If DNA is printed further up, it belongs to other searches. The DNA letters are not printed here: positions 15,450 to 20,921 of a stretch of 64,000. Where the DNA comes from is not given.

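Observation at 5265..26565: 21-kb single-strand cluster joining exported FG-GAP/ASPIC and haem-propeller proteins with cytoplasmic DAHP synthase, AsnB-like and radical SAM enzymes: candidate undescribed system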

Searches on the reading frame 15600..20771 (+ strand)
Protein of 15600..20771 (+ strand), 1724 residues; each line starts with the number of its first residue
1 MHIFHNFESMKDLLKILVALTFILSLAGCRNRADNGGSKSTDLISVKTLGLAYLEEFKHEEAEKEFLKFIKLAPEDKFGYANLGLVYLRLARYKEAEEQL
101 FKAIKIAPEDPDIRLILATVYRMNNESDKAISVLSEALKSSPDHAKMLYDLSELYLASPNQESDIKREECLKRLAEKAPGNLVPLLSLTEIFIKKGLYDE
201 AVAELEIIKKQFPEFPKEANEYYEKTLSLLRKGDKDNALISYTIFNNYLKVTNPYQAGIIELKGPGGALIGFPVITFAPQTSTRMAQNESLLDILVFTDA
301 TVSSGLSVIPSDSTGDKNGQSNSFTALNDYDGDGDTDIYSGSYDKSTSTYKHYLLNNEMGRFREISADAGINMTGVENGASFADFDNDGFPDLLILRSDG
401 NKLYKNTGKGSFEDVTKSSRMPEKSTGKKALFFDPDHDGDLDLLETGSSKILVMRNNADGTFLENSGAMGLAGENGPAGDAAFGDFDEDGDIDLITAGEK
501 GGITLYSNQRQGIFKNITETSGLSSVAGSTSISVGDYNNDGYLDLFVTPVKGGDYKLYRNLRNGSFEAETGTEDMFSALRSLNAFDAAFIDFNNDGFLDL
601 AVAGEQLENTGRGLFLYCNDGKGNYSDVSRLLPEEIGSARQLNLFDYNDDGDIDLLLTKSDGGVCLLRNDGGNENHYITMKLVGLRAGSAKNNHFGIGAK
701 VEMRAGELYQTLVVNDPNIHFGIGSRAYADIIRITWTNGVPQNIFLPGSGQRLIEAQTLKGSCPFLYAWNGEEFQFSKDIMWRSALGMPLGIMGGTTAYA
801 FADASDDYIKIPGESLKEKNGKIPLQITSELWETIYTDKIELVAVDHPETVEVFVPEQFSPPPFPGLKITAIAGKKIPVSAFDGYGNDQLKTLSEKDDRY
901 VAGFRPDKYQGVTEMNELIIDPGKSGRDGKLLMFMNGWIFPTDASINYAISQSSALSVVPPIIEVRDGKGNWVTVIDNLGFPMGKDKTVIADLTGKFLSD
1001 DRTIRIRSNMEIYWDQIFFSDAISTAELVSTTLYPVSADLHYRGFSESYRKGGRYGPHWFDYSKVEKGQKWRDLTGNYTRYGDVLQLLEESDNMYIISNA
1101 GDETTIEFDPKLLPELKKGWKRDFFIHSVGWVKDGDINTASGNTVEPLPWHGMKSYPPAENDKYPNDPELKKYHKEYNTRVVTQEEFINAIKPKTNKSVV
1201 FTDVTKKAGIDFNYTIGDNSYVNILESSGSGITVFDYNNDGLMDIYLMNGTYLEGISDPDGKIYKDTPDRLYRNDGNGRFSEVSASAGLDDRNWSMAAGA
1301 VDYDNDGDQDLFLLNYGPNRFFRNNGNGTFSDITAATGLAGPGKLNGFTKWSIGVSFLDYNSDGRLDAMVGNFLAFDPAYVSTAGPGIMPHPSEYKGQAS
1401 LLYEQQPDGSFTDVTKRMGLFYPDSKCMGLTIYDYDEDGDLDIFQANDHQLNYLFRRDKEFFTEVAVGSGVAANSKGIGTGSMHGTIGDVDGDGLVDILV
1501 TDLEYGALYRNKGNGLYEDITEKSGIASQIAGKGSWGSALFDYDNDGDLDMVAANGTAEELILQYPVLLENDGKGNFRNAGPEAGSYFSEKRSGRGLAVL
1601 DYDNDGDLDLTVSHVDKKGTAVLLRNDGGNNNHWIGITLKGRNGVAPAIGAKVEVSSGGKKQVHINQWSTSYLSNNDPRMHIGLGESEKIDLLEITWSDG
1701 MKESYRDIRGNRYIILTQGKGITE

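Call 5: search_protein_families(library=pfam, proteins=[window:15600-20771:+], max_evalue=0.01)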
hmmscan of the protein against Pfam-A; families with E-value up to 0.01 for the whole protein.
window:15600-20771:+ (1724 aa): 19 families
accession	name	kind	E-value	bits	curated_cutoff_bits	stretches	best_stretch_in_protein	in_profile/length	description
PF13517.12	FG-GAP_3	-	8.8e-83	273.3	26.9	11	485-547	1-61/61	FG-GAP-like repeat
PF07593.17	UnbV_ASPIC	-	1.8e-24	85.8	23.4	2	1648-1713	1-66/68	ASPIC and UnbV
PF01839.29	FG-GAP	-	1.8e-14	53.6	22.1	1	530-548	3-21/37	FG-GAP repeat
PF14559.12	TPR_19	-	9.3e-13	48.7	25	1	92-145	6-59/68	Tetratricopeptide repeat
PF13428.12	TPR_14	-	1.1e-11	44.7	23.5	2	81-119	5-43/44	Tetratricopeptide repeat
PF13431.12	TPR_17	-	1.5e-11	44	24.4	0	66-98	2-34/34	Tetratricopeptide repeat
PF07719.23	TPR_2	-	3.5e-11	42.8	27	0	79-110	3-34/34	Tetratricopeptide repeat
PF13432.12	TPR_16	-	9.4e-11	42.4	32.7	1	49-111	3-65/65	Tetratricopeptide repeat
PF13181.12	TPR_8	-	7.3e-10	38.7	25.7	1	80-110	4-34/34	Tetratricopeptide repeat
PF23914.1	TPR_CcmH_CycH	-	8e-09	36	42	1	116-214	55-153/158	Cytochrome c-type biogenesis protein H TPR domain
PF00515.34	TPR_1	-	3.1e-08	33.5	27.8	1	80-110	4-34/34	Tetratricopeptide repeat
PF13174.12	TPR_6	-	6.3e-06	26.9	26.3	0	115-143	4-32/33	Tetratricopeptide repeat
PF13424.12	TPR_12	-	1.3e-05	25.7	30.1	1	82-139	8-73/77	Tetratricopeptide repeat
PF13414.12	TPR_11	-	1.4e-05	25.2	26.8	0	92-121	9-38/42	TPR repeat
PF09295.16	ChAPs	-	1.5e-05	24.6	20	1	87-205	178-291/395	ChAPs (Chs5p-Arf1p-binding proteins)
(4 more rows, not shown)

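Call 7: search_protein_families(library=ncbifam, proteins=[window:15600-20771:+], max_evalue=0.01)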
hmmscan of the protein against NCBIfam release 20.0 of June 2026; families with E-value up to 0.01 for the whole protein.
window:15600-20771:+ (1724 aa): 15 families
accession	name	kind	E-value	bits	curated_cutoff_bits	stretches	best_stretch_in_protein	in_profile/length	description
TIGR02917.1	PEP_TPR_lipo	equivalog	1.4e-15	56.3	312.2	1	41-205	361-522/899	XrtA/PEP-CTERM system TPR-repeat protein PrsT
NF040959.1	MamA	equivalog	4.5e-14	52.4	200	1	46-149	74-177/204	magnetosome protein MamA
TIGR02521.1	type_IV_pilW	equivalog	1.6e-11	44.2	154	1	19-206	2-193/234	type IV pilus biogenesis/stability protein PilW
TIGR02795.1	tol_pal_ybgF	equivalog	1.6e-06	28.7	90.1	0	52-143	11-108/119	tol-pal system protein YbgF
NF033762.1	social_mot_Tgl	equivalog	2.4e-06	27.1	225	1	18-242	8-227/252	social motility TPR repeat lipoprotein Tgl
NF052400.1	M48_BAM_BepA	equivalog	1.8e-05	23.8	570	1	49-162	313-426/483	beta-barrel assembly-enhancing protease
TIGR00990.1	3a0801s09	subfamily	3.2e-05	22.8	757.25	1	63-262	317-510/615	mitochondrial import receptor subunit TOM70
NF008756.0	PRK11788.1-4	equivalog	0.00032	19.8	474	1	98-223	127-255/389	lipopolysaccharide assembly protein LapB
TIGR03939.1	PGA_TPR_OMP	equivalog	0.00033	19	366.65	1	91-156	409-474/800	poly-beta-1,6 N-acetyl-D-glucosamine export porin PgaA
NF033758.1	gliding_GltE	equivalog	0.00042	19.4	225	1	100-240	211-346/411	adventurous gliding motility TPR repeat lipoprotein GltE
TIGR02552.1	LcrH_SycD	equivalog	0.00057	19.6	104.8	1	47-145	22-120/136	SycD/LcrH family type III secretion system chaperone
TIGR00540.1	TPR_hemY_coli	hypoth_equivalog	0.00066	18.6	142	0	71-134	320-382/385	heme biosynthesis-associated TPR protein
NF052415.1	T3SS_chap_SctY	equivalog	0.0013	19.3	70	1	47-138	10-104/106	type III secretion apparatus assembly chaperone SctY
NF008391.2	PRK11189.1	equivalog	0.0018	17.8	250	1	48-162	104-216/297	lipoprotein NlpI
NF047371.1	FlcA_CTERM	equivalog_domain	0.0043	15.6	300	1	72-155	431-517/646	periplasmic flagellar collar protein FlcA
